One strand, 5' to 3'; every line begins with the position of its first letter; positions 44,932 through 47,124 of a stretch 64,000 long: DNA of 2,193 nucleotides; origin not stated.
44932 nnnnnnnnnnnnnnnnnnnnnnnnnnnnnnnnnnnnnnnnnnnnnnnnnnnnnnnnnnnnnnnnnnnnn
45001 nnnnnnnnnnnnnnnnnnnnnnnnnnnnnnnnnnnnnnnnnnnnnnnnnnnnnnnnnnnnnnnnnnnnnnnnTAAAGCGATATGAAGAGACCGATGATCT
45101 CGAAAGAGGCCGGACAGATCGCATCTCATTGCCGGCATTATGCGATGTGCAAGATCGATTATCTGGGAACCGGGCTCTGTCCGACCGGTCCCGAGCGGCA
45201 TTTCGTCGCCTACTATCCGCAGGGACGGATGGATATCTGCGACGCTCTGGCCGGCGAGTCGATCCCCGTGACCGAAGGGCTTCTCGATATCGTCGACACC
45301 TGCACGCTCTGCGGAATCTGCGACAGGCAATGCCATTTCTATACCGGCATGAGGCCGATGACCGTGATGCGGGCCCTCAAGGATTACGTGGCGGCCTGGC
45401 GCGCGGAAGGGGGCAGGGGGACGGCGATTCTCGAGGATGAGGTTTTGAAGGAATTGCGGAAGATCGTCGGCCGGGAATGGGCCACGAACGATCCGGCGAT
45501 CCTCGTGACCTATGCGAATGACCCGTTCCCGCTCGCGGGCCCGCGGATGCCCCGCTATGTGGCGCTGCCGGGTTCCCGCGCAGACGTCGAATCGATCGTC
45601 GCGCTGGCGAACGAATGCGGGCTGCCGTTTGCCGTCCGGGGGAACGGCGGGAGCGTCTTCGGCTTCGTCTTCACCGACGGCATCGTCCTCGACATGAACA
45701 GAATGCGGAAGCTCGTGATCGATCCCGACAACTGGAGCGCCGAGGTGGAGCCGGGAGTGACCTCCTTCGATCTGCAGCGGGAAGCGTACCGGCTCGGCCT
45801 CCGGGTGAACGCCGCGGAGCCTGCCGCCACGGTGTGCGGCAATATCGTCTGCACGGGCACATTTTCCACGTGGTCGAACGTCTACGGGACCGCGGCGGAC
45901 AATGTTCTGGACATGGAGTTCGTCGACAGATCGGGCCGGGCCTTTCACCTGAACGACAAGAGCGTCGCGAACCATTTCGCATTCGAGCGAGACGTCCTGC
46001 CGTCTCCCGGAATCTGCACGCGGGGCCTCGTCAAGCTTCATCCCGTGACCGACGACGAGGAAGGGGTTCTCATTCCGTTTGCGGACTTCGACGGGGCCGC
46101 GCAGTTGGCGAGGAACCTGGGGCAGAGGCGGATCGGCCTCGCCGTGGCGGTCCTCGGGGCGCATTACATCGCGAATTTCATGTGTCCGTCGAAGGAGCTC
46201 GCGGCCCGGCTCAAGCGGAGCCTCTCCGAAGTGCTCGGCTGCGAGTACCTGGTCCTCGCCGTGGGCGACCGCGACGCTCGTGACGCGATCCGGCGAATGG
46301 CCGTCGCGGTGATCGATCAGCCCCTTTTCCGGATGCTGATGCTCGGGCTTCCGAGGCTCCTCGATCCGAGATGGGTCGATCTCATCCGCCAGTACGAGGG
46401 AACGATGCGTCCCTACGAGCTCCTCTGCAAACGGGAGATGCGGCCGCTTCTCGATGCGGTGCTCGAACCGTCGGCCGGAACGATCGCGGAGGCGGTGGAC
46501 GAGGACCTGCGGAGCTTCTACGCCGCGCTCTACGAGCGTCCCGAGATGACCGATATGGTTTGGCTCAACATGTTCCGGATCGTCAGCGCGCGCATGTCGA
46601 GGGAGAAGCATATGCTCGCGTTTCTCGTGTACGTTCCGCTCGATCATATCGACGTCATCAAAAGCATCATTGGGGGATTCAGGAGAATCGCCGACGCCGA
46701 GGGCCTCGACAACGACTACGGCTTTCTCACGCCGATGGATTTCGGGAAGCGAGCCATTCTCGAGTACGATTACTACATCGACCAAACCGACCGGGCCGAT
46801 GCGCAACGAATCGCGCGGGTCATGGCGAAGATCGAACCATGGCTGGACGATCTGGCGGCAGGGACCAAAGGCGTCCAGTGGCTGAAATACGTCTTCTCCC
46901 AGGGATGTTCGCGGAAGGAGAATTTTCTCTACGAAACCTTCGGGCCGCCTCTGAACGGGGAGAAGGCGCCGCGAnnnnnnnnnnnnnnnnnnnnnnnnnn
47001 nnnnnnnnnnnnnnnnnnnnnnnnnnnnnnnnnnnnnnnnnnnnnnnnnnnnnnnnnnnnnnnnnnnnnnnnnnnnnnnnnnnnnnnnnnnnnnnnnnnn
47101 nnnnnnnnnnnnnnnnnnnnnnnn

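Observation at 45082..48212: Unusual Fe-S + FAD_binding_4 oxidase translationally coupled to a thioester-reductase-domain reductase: candidate ether-lipid or polyprenyl-phospho-sugar pathway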

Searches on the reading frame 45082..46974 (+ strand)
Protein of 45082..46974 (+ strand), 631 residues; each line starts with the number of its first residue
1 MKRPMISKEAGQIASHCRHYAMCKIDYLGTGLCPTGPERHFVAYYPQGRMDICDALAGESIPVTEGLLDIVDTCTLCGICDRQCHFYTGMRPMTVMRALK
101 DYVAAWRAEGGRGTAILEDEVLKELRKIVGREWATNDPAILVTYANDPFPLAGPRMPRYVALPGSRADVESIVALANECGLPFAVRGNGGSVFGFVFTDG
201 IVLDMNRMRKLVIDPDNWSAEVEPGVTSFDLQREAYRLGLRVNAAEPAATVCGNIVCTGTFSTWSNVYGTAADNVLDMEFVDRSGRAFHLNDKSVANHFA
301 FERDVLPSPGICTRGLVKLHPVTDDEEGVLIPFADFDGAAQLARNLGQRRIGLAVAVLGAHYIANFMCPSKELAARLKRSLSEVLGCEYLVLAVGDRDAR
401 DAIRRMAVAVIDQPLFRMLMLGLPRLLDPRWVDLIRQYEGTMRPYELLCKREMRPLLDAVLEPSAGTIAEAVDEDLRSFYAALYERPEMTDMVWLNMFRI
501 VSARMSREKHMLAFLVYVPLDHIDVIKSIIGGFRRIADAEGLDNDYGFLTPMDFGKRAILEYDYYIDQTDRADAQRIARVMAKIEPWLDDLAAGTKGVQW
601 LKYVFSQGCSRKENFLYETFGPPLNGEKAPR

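Call 7: search_protein_families(library=pfam, proteins=[window:45082-46974:+], max_evalue=0.1)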
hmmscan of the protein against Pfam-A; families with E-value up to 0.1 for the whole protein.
window:45082-46974:+ (631 aa): 2 families
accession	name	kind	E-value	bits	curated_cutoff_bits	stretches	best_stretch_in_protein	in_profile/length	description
PF01565.28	FAD_binding_4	-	3.6e-27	95.2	26.4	1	157-290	1-138/139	FAD binding domain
PF13183.11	Fer4_8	-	0.031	15.3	27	1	71-91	2-22/68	4Fe-4S dicluster domain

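Call 8: search_protein_families(library=ncbifam, proteins=[window:45082-46974:+], max_evalue=0.1)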
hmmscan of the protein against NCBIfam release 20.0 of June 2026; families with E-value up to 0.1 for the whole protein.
window:45082-46974:+ (631 aa): 8 families
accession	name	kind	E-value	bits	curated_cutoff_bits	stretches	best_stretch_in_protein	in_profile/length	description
NF041227.1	BagG_FevA2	exception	6.8e-11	41.4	850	1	154-322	43-210/455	bagremycin/ferroverdin biosynthesis FAD-dependent oxygenase BagG/FevA2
TIGR00387.1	glcD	equivalog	1.7e-10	40.3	567.9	1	160-341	1-192/413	glycolate oxidase subunit GlcD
NF041226.1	BagK_FevA1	equivalog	8.4e-09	34.3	800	1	167-287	51-171/453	bagremycin/ferroverdin biosynthesis FAD-dependent oxygenase BagK/FevA1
NF008408.0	PRK11230.1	equivalog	7.7e-08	31.2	897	1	155-295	54-199/499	glycolate oxidase subunit GlcD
NF049975.1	2HglutDHaseYdiJ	equivalog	1.9e-07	29.3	1350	1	156-291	51-193/1018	D-2-hydroxyglutarate dehydrogenase YdiJ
TIGR01678.1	FAD_lactone_ox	subfamily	1.6e-05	24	396.8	1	160-300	18-159/438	sugar 1,4-lactone oxidase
TIGR01679.1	bact_FAD_ox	subfamily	0.016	14.1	292.25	1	156-286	11-139/419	FAD-linked oxidoreductase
NF045796.1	DsrK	equivalog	0.038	12.6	400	1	70-97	48-78/453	sulfate reduction electron transfer complex DsrMKJOP subunit DsrK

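Call 11: find_homologous_proteins(query=window:45082-46974:+)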
Query window:45082-46974:+ (631 aa): 1165 proteins with E <= 0.001 among 8000 candidates; the best 120 are listed.
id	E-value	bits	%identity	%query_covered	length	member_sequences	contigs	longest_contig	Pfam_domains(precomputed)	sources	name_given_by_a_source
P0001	0.0e+0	1468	100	100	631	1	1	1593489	PF01565.29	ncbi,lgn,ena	-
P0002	0.0e+0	1265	87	100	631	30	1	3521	PF01565.29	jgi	jgi:hypothetical protein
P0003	0.0e+0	1219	84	99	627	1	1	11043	PF01565.29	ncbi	-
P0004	0.0e+0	1213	82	99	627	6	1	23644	PF01565.29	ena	-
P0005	0.0e+0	1198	83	99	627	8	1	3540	PF01565.29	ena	-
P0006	0.0e+0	1171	81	99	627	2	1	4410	PF01565.29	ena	-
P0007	0.0e+0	1088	75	97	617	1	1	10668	PF01565.29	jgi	jgi:hypothetical protein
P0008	0.0e+0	1055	73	97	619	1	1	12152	PF01565.29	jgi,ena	-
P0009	0.0e+0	1023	71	98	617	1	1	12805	PF01565.29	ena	-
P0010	0.0e+0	1014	70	97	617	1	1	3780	PF01565.29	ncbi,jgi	jgi:hypothetical protein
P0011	0.0e+0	1011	71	97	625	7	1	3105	PF01565.29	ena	-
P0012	6.6e-298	1008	70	97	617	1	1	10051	PF01565.29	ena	-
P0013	6.7e-298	1008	71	97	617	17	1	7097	PF01565.29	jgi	-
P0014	7.4e-298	1007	70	97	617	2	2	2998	PF01565.29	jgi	jgi:hypothetical protein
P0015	1.8e-297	1006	70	97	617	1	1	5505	PF01565.29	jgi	-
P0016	8.1e-297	1004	70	97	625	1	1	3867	PF01565.29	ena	-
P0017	1.0e-296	1004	69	97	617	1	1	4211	PF01565.29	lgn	-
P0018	1.1e-296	1004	70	97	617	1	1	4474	PF01565.29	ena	-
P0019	4.6e-296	1001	70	98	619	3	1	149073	PF01565.29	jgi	-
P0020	8.3e-296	1001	70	97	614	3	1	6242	PF01565.29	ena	-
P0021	1.2e-295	1000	69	97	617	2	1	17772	PF01565.29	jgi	-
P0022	4.0e-295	998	70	97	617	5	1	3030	PF01565.29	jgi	-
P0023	4.4e-295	998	70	97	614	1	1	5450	PF01565.29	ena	-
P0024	5.0e-295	998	70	97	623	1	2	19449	PF01565.29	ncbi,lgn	-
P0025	6.6e-295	998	69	97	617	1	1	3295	PF01565.29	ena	-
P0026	1.2e-294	997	70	97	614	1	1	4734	PF01565.29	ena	-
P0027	2.1e-294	996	70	97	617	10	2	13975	PF01565.29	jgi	-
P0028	4.9e-294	995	69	97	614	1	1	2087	PF01565.29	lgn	-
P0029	6.5e-294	994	69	97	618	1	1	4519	PF01565.29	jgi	jgi:hypothetical protein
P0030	2.0e-293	993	69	97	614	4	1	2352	PF01565.29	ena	-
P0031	2.6e-293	992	70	97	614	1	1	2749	PF01565.29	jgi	jgi:hypothetical protein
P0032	4.0e-293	992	68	97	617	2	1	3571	PF01565.29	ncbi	-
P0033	5.5e-293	991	69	97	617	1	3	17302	PF01565.29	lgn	-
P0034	6.1e-293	991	69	97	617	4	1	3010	PF01565.29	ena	-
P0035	8.6e-293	991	69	97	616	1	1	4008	PF01565.29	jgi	jgi:hypothetical protein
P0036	9.3e-293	991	70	97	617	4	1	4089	PF01565.29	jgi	jgi:hypothetical protein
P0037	1.1e-292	990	70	97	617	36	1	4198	PF01565.29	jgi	jgi:hypothetical protein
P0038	2.6e-292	989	70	97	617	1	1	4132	PF01565.29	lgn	-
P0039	3.6e-292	989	70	97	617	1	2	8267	PF01565.29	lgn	-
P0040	4.7e-292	988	68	97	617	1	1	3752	PF01565.29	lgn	-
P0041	6.6e-292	988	70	97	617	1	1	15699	PF01565.29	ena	-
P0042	8.9e-292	987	70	97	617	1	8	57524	PF01565.29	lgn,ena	-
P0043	1.0e-291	987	70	97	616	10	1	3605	PF01565.29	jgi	jgi:hypothetical protein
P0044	1.2e-291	987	69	97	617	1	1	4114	PF01565.29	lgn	-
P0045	1.7e-291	986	69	97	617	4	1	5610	PF01565.29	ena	-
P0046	2.1e-291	986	70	97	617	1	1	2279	PF01565.29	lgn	-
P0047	2.2e-291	986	69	97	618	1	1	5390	PF01565.29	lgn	-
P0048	3.4e-291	985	68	97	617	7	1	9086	PF01565.29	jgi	jgi:FAD binding domain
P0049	1.8e-290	983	69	97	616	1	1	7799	PF01565.29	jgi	-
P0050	2.1e-290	983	69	97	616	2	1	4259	PF01565.29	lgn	-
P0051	2.3e-290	983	68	97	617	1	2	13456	PF01565.29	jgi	jgi:hypothetical protein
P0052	2.4e-290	983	69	97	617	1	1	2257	PF01565.29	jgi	jgi:hypothetical protein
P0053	3.4e-290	982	69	97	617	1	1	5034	PF01565.29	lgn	-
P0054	3.5e-290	982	68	97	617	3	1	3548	PF01565.29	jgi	-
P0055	3.7e-290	982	69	97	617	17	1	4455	PF01565.29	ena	-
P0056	4.0e-290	982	68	97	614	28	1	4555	PF01565.29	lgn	-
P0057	6.8e-290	981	69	97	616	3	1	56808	PF01565.29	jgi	jgi:hypothetical protein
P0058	7.4e-290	981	69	97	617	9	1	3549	PF01565.29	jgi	jgi:hypothetical protein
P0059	7.6e-290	981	69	97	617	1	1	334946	PF01565.29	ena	-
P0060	1.2e-289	980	68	97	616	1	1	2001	PF01565.29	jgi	jgi:FAD/FMN-containing dehydrogenase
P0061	1.4e-289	980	69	97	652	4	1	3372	PF01565.29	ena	-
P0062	1.6e-289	980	69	97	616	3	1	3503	PF01565.29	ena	-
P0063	1.6e-289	980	68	97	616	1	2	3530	PF01565.29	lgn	-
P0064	2.7e-289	979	68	97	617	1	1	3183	PF01565.29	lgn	-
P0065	3.1e-289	979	68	99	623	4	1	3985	PF01565.29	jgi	jgi:hypothetical protein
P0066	3.6e-289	979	68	98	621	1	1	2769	PF01565.29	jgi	jgi:hypothetical protein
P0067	5.1e-289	978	68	97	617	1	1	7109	PF01565.29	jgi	jgi:hypothetical protein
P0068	3.2e-288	976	69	97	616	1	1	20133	PF01565.29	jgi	-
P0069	3.8e-288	975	69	97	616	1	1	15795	PF01565.29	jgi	jgi:hypothetical protein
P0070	4.7e-288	975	69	97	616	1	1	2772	PF01565.29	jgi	-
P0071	5.8e-288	975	69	94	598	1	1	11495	PF01565.29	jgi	jgi:hypothetical protein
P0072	9.0e-288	974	70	97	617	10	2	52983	PF01565.29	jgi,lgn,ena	jgi:hypothetical protein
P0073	9.4e-288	974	68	97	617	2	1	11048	PF01565.29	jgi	-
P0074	1.3e-287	974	69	97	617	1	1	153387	PF01565.29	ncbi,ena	-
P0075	1.6e-287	973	69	97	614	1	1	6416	PF01565.29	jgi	jgi:hypothetical protein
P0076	3.1e-287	972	69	94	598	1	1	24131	PF01565.29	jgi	jgi:hypothetical protein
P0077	3.7e-287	972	68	98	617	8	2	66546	PF01565.29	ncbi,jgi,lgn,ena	-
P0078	4.3e-287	972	69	94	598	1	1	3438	PF01565.29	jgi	jgi:hypothetical protein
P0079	4.4e-287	972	69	94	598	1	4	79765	PF01565.29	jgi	jgi:hypothetical protein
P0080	1.0e-286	971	68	97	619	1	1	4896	PF01565.29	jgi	jgi:hypothetical protein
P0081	1.1e-286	971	67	97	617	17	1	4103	PF01565.29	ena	-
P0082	1.1e-286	970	68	97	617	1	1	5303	PF01565.29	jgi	jgi:hypothetical protein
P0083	1.2e-286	970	67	97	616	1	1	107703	PF01565.29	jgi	jgi:UDP-N-acetylenolpyruvoylglucosamine reductase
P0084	1.4e-286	970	67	97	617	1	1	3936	PF01565.29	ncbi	-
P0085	1.5e-286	970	68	97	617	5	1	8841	PF01565.29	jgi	jgi:hypothetical protein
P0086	2.6e-286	969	68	97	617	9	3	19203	PF01565.29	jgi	-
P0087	4.0e-286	969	68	97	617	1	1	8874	PF01565.29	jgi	jgi:hypothetical protein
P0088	1.5e-285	967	68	97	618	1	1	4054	PF01565.29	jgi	jgi:hypothetical protein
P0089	1.5e-285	967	68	97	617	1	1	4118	PF01565.29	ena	-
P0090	1.8e-285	967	69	97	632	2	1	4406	PF01565.29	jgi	jgi:hypothetical protein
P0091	1.8e-285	966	67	97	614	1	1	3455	PF01565.29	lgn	-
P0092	2.6e-285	966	69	97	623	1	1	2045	PF01565.29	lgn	-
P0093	3.0e-285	966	68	97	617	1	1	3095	PF01565.29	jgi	jgi:hypothetical protein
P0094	3.9e-285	965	67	97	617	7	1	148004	PF01565.29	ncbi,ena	-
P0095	4.4e-285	965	68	97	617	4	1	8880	PF01565.29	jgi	jgi:hypothetical protein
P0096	5.4e-285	965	67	97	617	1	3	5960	PF01565.29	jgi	jgi:hypothetical protein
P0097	5.5e-285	965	67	97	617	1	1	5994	PF01565.29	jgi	-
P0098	7.3e-285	964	68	97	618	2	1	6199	PF01565.29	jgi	-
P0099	7.4e-285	964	67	97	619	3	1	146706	PF01565.29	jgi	jgi:ferredoxin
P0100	7.6e-285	964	67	97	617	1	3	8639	PF01565.29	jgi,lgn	jgi:hypothetical protein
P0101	1.3e-284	964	67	97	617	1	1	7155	PF01565.29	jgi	jgi:hypothetical protein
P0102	1.4e-284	964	69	96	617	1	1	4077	PF01565.29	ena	-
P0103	2.2e-284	963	68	97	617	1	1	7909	PF01565.29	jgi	jgi:hypothetical protein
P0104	4.9e-284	962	68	97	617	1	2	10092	PF01565.29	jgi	jgi:hypothetical protein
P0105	5.8e-284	961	67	97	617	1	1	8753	PF01565.29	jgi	jgi:hypothetical protein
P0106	6.8e-284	961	67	97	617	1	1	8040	PF01565.29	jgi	jgi:hypothetical protein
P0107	8.6e-284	961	69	98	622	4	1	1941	PF01565.29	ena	-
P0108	1.8e-283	960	67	97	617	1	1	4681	PF01565.29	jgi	jgi:hypothetical protein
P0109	2.1e-283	960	67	100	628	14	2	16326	PF01565.29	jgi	jgi:FAD binding domain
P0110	2.2e-283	960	67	97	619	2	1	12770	PF01565.29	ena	-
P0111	4.1e-283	959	68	97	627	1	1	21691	PF01565.29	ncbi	-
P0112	4.9e-283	958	67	98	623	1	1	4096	PF01565.29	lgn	-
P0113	1.2e-282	957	68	97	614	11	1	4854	PF01565.29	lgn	-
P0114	1.4e-282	957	67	97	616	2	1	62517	PF01565.29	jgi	jgi:hypothetical protein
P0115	1.6e-282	957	68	96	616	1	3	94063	PF01565.29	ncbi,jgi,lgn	jgi:FAD/FMN-containing dehydrogenase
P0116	1.9e-282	956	67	97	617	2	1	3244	PF01565.29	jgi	-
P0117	2.7e-282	956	67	97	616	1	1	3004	PF01565.29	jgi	jgi:hypothetical protein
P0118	3.0e-282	956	68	97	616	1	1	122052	PF01565.29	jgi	jgi:hypothetical protein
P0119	3.7e-282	956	67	97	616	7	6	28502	PF01565.29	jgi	jgi:UDP-N-acetylenolpyruvoylglucosamine reductase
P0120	1.0e-281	954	68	97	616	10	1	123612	PF01565.29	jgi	jgi:hypothetical protein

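Call 13: find_encoding_contigs(protein=P0001, flank=10000, max_places=3)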
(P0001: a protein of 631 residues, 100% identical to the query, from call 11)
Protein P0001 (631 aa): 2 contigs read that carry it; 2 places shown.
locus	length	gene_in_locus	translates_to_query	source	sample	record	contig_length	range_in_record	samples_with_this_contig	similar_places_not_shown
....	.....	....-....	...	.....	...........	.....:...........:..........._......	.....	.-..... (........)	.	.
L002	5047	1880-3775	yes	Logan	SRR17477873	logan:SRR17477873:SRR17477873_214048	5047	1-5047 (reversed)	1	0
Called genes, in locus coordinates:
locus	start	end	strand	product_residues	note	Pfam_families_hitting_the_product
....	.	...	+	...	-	?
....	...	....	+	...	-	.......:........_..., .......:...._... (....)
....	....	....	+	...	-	-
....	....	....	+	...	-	-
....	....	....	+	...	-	-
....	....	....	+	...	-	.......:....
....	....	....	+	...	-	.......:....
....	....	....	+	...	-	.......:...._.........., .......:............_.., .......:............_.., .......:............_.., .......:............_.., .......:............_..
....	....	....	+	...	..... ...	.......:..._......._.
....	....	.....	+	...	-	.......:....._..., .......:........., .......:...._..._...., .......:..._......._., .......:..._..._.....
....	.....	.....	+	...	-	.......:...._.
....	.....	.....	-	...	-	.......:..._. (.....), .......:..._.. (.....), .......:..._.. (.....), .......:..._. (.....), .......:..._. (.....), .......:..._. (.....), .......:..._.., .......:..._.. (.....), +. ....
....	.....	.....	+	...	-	-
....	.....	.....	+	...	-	?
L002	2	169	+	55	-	?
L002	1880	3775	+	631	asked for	PF01565:FAD_binding_4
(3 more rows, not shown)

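Call 14: find_encoding_contigs(protein=P0059, flank=10000, max_places=3)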
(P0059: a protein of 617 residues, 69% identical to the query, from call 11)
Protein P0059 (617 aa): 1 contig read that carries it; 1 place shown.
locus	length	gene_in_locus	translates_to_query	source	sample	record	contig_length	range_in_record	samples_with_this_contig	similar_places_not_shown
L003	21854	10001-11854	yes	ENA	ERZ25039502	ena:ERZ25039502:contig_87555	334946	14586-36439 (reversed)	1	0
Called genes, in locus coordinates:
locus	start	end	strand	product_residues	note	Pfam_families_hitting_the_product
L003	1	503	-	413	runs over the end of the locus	PF01244:Peptidase_M19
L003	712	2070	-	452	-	PF12704:MacB_PCD, PF02687:FtsX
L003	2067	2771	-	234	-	PF00005:ABC_tran, PF13304:AAA_21 (faint)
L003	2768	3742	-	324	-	-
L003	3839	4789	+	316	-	PF00781:DAGK_cat, PF19279:YegS_C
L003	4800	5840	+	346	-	PF25145:NfeD1b_N, PF01343:Peptidase_S49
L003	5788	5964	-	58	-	-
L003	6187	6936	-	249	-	PF00588:SpoU_methylase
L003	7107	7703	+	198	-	PF10050:DUF2284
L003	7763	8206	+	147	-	PF00571:CBS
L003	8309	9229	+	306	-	-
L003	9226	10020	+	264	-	PF01209:Ubie_methyltran, PF13489:Methyltransf_23, PF13847:Methyltransf_31, PF08241:Methyltransf_11, PF08242:Methyltransf_12, PF13649:Methyltransf_25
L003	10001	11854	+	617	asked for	PF01565:FAD_binding_4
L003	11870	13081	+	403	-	PF01073:3Beta_HSD, PF01370:Epimerase, PF04321:RmlD_sub_bind, PF07993:NAD_binding_4, PF16363:GDP_Man_Dehyd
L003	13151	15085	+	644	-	PF02545:Maf, PF05958:tRNA_U5-meth_tr (weak), PF13649:Methyltransf_25 (faint), PF13847:Methyltransf_31 (weak), PF05958:tRNA_U5-meth_tr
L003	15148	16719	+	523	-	-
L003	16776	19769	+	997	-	PF02837:Glyco_hydro_2_N, PF00703:Glyco_hydro_2, PF02836:Glyco_hydro_2_C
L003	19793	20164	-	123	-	PF07892:DUF1667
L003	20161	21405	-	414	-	PF00890:FAD_binding_2 (faint), PF01266:DAO (faint), PF03486:HI0933_like (faint), PF07992:Pyr_redox_2, PF12831:FAD_oxidored, PF13450:NAD_binding_8 (weak), PF13738:Pyr_redox_3 (faint)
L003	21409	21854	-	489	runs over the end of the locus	PF01266:DAO, PF04324:Fer2_BFD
